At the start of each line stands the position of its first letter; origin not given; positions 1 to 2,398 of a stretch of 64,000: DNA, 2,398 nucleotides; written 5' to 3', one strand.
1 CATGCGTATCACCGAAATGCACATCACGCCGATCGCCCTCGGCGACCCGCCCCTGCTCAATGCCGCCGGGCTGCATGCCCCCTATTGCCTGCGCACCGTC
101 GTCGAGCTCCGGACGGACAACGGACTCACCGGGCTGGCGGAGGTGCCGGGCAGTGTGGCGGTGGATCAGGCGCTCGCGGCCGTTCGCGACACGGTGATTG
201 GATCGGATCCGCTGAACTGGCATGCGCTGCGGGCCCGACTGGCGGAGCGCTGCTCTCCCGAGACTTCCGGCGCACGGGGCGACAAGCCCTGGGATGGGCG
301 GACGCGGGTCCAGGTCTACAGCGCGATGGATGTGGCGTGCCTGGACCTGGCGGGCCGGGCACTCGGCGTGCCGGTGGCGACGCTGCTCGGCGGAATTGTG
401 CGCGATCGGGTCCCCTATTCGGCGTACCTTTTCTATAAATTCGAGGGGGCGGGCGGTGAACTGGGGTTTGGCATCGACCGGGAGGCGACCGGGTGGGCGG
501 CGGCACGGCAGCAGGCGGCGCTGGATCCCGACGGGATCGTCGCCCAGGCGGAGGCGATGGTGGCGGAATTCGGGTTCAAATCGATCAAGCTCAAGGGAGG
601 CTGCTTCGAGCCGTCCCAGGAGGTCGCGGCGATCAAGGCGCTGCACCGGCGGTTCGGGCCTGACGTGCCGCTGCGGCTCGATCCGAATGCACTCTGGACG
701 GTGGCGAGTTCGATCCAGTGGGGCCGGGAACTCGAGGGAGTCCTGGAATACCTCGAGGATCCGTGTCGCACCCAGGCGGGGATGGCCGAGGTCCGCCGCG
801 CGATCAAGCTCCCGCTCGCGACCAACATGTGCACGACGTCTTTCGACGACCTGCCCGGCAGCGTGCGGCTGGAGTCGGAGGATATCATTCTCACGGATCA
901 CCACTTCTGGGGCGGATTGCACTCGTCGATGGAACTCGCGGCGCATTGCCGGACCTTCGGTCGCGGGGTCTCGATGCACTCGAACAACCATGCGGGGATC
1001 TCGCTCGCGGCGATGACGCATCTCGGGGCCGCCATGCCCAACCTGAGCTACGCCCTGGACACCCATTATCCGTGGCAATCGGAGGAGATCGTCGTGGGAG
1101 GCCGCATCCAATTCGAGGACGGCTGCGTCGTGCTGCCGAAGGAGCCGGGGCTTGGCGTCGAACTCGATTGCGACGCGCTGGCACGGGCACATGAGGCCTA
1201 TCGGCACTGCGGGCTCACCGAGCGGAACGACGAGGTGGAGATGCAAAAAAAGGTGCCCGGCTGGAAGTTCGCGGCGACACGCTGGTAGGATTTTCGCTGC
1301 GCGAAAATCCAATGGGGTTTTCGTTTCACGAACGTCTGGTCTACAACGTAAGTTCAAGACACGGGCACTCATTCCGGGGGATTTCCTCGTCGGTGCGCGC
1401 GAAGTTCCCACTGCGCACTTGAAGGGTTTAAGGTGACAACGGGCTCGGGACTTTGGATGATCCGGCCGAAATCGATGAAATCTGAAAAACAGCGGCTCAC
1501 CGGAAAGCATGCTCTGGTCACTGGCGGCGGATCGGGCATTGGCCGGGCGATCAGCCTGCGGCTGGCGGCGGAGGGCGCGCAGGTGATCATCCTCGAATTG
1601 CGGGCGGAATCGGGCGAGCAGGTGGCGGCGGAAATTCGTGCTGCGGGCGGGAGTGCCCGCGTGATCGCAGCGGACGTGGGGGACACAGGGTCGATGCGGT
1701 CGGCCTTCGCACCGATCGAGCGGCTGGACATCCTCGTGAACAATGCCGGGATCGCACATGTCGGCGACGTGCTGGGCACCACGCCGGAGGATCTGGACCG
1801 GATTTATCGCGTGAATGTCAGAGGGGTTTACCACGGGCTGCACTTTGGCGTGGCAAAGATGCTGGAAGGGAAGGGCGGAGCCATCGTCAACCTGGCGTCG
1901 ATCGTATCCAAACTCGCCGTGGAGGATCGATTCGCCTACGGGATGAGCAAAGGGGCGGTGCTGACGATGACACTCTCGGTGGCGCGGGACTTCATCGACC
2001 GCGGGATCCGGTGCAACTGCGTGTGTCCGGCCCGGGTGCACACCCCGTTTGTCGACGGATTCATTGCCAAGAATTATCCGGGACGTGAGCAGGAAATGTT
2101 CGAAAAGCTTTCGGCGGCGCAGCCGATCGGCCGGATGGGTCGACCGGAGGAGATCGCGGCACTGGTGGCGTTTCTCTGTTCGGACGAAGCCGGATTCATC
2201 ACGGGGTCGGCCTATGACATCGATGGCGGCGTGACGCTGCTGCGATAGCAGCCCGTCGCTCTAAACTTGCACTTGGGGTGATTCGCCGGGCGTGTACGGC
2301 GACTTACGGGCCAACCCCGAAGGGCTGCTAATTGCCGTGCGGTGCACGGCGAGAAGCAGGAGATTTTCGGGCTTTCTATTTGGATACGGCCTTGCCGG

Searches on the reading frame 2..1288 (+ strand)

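Call 46: search_protein_families(library=pfam, proteins=[window:2-1288:+], max_evalue=0.00001)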
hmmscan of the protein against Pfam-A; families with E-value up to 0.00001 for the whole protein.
window:2-1288:+ (428 aa): 2 families
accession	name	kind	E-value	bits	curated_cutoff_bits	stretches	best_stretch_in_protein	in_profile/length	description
PF13378.12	MR_MLE_C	-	6.3e-56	190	29.4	1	179-391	2-218/219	Enolase C-terminal domain-like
PF02746.21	MR_MLE_N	-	1.1e-06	29.2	22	1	33-130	30-117/117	Mandelate racemase / muconate lactonizing enzyme, N-terminal domain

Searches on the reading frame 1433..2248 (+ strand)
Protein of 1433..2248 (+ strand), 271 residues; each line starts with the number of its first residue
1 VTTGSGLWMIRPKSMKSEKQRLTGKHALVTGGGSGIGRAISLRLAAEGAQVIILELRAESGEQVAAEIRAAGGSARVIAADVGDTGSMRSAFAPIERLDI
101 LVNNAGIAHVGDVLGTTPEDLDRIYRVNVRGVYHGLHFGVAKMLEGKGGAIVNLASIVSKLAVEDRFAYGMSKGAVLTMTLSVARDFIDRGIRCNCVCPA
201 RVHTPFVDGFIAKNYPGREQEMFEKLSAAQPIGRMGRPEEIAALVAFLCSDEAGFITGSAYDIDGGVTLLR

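Call 46: search_protein_families(library=pfam, proteins=[window:1433-2248:+], max_evalue=0.00001)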
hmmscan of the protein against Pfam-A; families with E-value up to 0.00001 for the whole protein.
window:1433-2248:+ (271 aa): 4 families
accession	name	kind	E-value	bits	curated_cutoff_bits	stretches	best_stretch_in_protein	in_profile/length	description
PF13561.12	adh_short_C2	-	1.2e-56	192.4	27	1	34-268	6-236/236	Enoyl-(Acyl carrier protein) reductase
PF00106.31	adh_short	-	5.4e-46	157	26.6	1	25-207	1-187/195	short chain dehydrogenase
PF08659.16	KR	-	2.4e-10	41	22.6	1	28-169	4-149/180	KR domain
PF01370.27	Epimerase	-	2.2e-06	27.7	20.9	1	27-133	1-96/240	NAD dependent epimerase/dehydratase family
